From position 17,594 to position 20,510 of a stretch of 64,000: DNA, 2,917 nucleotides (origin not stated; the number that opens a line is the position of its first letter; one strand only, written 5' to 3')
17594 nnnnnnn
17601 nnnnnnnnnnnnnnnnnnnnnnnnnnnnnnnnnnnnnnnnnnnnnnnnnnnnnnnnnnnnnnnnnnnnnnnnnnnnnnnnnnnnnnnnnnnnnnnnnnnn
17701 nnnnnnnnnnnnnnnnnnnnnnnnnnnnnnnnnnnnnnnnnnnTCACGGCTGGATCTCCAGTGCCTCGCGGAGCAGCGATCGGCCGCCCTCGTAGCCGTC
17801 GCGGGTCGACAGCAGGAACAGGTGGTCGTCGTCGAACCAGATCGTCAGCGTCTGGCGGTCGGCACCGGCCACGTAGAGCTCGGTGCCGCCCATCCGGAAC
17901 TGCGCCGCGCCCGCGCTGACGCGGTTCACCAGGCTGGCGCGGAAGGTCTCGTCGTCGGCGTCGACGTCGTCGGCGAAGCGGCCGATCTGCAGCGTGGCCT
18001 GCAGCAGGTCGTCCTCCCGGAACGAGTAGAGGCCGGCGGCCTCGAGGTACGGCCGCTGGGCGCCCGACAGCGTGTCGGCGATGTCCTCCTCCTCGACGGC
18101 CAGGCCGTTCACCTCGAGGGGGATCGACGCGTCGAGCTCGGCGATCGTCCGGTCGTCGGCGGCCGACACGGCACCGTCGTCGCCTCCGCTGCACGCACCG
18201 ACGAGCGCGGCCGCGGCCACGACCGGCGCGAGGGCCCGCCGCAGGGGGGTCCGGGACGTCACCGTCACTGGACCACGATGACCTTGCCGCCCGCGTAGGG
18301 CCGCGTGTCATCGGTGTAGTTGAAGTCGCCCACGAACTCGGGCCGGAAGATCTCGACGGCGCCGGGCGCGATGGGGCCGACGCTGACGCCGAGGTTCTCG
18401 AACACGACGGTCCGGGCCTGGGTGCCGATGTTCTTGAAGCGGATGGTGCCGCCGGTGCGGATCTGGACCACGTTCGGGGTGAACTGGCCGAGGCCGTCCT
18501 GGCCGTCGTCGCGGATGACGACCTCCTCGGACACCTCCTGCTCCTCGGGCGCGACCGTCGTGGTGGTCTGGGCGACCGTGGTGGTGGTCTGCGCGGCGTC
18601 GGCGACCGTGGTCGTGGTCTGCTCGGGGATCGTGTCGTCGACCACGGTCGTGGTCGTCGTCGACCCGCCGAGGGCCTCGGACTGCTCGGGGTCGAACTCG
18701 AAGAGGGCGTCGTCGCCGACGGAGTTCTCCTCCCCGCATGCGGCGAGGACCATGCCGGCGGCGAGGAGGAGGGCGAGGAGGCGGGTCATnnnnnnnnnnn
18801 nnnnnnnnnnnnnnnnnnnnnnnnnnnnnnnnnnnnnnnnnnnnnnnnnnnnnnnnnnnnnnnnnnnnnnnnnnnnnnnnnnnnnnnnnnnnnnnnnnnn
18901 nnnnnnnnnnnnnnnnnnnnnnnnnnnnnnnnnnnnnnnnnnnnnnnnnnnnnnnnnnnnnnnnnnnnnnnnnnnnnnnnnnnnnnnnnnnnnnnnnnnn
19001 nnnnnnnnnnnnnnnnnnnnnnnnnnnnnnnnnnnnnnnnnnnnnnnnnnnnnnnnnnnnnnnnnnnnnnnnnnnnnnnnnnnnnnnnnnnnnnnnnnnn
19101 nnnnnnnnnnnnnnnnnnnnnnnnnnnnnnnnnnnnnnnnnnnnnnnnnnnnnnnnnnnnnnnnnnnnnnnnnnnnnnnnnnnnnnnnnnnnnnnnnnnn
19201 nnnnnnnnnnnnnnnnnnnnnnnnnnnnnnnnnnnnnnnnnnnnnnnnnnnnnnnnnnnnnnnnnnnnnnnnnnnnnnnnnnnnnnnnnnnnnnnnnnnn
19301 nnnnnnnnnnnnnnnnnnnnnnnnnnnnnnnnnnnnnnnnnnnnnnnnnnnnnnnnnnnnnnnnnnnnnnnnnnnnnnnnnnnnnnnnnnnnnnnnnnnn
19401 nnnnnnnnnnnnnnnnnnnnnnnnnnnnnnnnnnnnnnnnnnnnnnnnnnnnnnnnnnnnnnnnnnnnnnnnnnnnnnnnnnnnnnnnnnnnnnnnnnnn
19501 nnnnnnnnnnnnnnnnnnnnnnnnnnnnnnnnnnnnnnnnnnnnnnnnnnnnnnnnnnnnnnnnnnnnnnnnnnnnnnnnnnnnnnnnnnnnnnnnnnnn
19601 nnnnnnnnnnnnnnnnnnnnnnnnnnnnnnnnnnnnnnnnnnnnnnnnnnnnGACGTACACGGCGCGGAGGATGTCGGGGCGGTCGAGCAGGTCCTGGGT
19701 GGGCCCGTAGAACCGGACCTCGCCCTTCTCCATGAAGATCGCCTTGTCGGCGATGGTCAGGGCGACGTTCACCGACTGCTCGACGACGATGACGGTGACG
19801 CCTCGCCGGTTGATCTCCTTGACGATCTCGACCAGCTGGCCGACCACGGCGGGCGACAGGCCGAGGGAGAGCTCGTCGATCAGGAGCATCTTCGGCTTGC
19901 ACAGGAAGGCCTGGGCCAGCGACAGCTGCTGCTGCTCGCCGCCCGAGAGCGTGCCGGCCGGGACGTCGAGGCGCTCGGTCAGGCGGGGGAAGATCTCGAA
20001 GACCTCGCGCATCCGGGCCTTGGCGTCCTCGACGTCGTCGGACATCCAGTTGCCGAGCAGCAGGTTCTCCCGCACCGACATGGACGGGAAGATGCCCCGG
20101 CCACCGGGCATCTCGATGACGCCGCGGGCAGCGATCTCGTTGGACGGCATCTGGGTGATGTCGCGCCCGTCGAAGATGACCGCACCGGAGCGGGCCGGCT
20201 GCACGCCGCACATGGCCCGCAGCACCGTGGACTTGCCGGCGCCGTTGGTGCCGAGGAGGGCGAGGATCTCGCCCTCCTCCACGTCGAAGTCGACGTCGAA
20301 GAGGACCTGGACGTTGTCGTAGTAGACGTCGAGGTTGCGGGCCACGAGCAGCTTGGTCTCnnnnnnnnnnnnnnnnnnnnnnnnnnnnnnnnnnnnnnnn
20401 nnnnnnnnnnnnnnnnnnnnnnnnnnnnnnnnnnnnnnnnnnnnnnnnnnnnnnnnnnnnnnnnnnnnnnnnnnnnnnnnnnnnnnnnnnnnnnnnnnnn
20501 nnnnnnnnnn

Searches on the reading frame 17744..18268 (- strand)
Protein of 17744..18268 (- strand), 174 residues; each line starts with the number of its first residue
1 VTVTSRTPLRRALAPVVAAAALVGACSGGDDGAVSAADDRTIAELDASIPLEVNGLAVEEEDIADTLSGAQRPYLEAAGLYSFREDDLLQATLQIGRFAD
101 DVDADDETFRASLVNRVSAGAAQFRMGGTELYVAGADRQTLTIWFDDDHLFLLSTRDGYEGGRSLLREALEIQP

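Call 9: search_protein_families(library=pfam, proteins=[window:17744-18268:-], max_evalue=0.01)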
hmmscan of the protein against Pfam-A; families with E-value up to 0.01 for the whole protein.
window:17744-18268:- (174 aa): 0 families

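Call 42: search_protein_families(library=ncbifam, proteins=[window:17744-18268:-], max_evalue=0.01)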
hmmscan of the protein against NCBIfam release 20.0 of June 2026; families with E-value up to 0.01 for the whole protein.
window:17744-18268:- (174 aa): 1 family
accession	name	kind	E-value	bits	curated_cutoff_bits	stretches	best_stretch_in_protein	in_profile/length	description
NF003782.0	PRK05371.1-3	subfamily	0.0015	17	711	1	5-78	4-72/648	Xaa-Pro dipeptidyl-peptidase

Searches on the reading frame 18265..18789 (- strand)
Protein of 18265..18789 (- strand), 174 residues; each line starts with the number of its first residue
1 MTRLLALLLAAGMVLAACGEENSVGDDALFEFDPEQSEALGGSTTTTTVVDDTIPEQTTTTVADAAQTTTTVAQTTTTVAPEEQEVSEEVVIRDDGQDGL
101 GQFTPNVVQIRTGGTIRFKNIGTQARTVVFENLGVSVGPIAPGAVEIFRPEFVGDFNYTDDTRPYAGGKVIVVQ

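Call 67: search_protein_families(library=pfam, proteins=[window:18265-18789:-], max_evalue=1)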
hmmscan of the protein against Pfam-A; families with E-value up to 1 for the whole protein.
window:18265-18789:- (174 aa): 3 families
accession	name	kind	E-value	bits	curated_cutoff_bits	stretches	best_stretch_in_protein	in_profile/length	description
PF13473.12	Cupredoxin_1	-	5.3e-07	30.1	27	1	77-172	12-104/104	Cupredoxin-like domain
PF21827.1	New_glue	-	8.7e-05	22.6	31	1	27-81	24-64/94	New glue protein family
PF01456.22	Mucin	-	0.0031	18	34.7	1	4-82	6-90/143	Mucin-like glycoprotein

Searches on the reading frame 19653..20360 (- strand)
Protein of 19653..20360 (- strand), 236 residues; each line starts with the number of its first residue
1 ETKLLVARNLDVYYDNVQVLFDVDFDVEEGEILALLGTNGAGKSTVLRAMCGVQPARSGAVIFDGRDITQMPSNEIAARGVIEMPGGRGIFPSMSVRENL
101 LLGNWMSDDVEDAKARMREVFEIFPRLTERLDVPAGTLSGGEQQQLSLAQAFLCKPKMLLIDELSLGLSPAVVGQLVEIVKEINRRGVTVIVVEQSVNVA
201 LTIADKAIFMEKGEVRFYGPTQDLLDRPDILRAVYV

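Call 82: search_solved_structures(query=window:19653-20360:-, max_evalue=1e-30, show_alignments=3)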
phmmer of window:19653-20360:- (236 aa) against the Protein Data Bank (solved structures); distinct sequences matched with E-value up to 1e-30: 42.
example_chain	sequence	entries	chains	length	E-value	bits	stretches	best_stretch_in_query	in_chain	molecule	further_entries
1ji0_A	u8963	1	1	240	1.4e-56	194.9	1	5-234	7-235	ABC transporter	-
7niu_A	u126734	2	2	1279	4.2e-36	128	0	16-230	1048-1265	Isoform 2 of Phosphatidylcholine translocator ABCB4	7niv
6fn1_A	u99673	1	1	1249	2.5e-35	125.4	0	16-230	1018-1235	Human-mouse chimeric ABCB1 (ABCBHM)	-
6fn4_A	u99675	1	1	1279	2.7e-35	125.3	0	16-230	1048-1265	Apo form of Human-mouse chimeric ABCB1 (ABCB1HM) in complex with Antigen binding fragment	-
6s7p_A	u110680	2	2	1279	2.8e-35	125.3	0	16-230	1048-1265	Phosphatidylcholine translocator ABCB4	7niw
7zk8_A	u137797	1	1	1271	2.5e-34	122.1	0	16-230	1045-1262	ATP-dependent translocase ABCB1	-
7zk4_A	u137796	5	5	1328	2.9e-34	121.9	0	16-230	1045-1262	ATP-dependent translocase ABCB1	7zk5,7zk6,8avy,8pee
7zka_A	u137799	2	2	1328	2.9e-34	121.9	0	16-230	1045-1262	ATP-dependent translocase ABCB1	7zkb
7zk9_A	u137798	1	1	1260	6.4e-34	120.8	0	16-226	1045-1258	ATP-dependent translocase ABCB1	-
8sa0_A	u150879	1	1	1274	8.3e-34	120.4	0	16-230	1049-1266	ATP-dependent translocase ABCB1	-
9oe1_A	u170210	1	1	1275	8.3e-34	120.4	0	15-232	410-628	ATP-binding cassette, sub-family B (MDR/TAP), member 4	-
6q81_A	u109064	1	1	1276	8.4e-34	120.4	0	16-230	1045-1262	P-glycoprotein (ABCB1)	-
6qex_A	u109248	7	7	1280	8.4e-34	120.4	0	16-230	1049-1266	Multidrug resistance protein 1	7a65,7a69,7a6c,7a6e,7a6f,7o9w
8gmg_A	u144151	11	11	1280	8.4e-34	120.4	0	16-230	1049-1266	ATP-dependent translocase ABCB1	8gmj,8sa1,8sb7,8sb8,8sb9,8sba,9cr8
9ody_A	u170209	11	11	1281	8.4e-34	120.4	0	15-232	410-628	ATP-binding cassette, sub-family B (MDR/TAP), member 4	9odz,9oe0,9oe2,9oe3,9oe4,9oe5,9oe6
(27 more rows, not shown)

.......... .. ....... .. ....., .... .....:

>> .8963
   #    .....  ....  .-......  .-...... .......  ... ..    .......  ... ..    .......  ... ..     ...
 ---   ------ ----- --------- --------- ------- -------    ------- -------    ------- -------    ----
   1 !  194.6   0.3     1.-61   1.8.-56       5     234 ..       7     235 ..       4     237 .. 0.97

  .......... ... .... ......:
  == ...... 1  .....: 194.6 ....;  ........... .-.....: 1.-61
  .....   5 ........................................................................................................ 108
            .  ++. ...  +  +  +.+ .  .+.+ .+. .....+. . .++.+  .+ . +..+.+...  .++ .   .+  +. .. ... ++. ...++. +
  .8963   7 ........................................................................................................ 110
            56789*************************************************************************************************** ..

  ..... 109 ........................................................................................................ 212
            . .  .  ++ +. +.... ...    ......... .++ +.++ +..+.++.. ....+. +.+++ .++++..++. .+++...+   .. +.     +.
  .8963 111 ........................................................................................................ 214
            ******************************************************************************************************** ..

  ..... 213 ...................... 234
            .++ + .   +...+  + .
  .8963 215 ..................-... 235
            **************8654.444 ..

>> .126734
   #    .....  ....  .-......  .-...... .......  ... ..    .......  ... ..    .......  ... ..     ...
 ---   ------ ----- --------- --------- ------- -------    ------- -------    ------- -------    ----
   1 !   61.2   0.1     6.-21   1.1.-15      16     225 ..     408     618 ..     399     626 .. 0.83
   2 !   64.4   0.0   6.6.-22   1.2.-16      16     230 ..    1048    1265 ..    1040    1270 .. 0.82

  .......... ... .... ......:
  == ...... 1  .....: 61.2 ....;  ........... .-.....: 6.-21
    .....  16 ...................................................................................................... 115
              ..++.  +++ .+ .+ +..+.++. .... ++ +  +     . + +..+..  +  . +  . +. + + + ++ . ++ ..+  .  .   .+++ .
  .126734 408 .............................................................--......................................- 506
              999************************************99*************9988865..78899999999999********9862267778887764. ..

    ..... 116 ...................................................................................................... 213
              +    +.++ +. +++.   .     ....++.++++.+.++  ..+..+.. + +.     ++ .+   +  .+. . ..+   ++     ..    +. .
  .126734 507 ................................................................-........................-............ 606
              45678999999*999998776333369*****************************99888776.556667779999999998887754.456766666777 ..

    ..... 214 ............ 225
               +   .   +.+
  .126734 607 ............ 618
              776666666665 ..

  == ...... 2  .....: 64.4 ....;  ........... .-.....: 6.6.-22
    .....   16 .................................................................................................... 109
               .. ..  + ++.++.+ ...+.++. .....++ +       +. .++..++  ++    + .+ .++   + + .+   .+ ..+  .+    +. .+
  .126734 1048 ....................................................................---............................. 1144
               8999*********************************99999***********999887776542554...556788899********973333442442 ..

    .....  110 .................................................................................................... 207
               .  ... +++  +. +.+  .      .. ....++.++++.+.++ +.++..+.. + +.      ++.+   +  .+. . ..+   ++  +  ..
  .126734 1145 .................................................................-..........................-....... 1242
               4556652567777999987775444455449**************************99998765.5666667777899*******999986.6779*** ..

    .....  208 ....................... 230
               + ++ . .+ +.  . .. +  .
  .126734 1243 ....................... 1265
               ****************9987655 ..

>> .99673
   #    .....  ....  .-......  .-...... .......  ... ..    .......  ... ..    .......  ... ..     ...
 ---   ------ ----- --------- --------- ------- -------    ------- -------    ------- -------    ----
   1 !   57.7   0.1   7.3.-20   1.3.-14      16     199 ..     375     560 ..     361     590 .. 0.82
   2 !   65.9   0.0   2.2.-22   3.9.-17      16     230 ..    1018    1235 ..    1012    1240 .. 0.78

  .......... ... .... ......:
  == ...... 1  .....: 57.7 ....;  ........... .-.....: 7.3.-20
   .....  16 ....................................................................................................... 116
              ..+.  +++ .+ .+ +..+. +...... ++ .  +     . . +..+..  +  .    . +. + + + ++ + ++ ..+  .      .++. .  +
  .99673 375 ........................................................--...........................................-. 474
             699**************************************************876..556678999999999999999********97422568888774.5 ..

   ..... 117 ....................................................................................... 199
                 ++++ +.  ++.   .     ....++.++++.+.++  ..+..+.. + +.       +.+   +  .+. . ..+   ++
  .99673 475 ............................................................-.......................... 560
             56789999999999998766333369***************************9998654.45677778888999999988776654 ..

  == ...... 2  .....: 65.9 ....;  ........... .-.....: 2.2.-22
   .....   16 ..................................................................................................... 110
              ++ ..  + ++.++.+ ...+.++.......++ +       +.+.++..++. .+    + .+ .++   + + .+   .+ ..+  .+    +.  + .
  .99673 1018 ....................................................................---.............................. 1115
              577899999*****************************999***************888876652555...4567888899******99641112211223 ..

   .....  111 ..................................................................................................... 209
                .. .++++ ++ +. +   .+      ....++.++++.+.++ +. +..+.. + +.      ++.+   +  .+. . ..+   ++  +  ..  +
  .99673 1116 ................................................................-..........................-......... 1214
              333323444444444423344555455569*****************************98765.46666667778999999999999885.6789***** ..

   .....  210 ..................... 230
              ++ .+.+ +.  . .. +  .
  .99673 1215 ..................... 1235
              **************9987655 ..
